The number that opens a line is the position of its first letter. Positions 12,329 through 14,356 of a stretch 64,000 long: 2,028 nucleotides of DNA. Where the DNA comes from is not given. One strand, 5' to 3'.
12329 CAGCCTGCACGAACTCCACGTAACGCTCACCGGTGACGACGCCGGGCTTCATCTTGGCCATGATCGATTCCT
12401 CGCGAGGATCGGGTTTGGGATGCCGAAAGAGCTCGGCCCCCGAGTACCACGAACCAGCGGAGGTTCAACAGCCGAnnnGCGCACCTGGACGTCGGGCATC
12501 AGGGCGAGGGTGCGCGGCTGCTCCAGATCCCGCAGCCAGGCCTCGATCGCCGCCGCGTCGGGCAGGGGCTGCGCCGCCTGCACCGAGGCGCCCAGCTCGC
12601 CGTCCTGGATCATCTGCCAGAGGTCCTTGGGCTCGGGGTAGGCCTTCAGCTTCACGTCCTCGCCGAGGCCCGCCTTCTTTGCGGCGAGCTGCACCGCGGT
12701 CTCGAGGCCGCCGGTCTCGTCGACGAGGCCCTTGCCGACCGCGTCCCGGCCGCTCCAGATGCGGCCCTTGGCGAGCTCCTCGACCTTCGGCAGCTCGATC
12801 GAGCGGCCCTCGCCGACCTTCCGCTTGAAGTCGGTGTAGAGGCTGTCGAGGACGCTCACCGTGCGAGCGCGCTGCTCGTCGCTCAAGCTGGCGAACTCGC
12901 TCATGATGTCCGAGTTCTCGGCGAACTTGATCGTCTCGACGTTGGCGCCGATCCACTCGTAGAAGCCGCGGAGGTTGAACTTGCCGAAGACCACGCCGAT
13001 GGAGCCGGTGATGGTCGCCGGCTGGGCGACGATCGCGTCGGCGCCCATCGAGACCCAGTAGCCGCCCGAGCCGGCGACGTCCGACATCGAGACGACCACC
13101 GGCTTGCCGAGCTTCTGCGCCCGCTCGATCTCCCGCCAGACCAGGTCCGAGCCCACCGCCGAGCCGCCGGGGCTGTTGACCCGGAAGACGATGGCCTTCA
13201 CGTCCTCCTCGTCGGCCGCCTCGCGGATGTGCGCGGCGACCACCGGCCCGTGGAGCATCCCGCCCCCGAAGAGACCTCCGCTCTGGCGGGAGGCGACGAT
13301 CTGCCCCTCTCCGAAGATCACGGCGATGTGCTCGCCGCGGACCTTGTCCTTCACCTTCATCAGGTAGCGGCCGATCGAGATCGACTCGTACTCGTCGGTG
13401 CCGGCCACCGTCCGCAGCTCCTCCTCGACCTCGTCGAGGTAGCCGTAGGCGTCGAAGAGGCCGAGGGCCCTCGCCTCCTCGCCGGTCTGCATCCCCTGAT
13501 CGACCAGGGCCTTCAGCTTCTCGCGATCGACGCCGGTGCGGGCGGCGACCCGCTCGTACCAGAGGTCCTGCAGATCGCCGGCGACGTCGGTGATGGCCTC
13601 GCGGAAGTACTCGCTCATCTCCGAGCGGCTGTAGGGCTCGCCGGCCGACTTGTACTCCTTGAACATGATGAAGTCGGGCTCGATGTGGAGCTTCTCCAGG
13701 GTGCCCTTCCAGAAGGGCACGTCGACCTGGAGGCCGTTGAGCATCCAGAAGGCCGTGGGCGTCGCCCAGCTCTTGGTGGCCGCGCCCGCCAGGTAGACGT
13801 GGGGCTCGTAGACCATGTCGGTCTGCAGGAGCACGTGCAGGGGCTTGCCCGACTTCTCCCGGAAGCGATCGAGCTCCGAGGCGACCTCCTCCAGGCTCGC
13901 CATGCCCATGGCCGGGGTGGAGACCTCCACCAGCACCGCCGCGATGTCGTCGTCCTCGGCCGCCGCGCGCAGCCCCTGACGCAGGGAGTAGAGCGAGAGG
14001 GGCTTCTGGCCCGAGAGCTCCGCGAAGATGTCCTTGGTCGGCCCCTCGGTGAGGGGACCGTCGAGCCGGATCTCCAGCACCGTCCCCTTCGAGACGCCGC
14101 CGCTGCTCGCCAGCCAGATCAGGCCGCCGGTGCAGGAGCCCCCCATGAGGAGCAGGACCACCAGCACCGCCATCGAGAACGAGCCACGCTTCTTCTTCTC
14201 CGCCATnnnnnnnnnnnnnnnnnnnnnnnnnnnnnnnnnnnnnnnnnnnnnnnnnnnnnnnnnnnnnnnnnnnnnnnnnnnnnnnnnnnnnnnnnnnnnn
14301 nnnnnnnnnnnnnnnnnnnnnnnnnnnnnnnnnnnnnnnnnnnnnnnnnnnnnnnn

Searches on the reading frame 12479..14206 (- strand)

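Call 12: search_protein_families(library=pfam, proteins=[window:12479-14206:-], max_evalue=0.001)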
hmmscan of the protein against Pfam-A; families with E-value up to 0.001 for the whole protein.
window:12479-14206:- (576 aa): 2 families
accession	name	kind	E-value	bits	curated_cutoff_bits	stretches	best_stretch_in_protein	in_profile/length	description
PF01343.23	Peptidase_S49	-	6e-62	208.6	24.9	2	363-514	2-153/154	Peptidase family S49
PF25145.1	NfeD1b_N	-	0.00036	20.6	40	0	329-406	24-98/189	NfeD1b, N-terminal domain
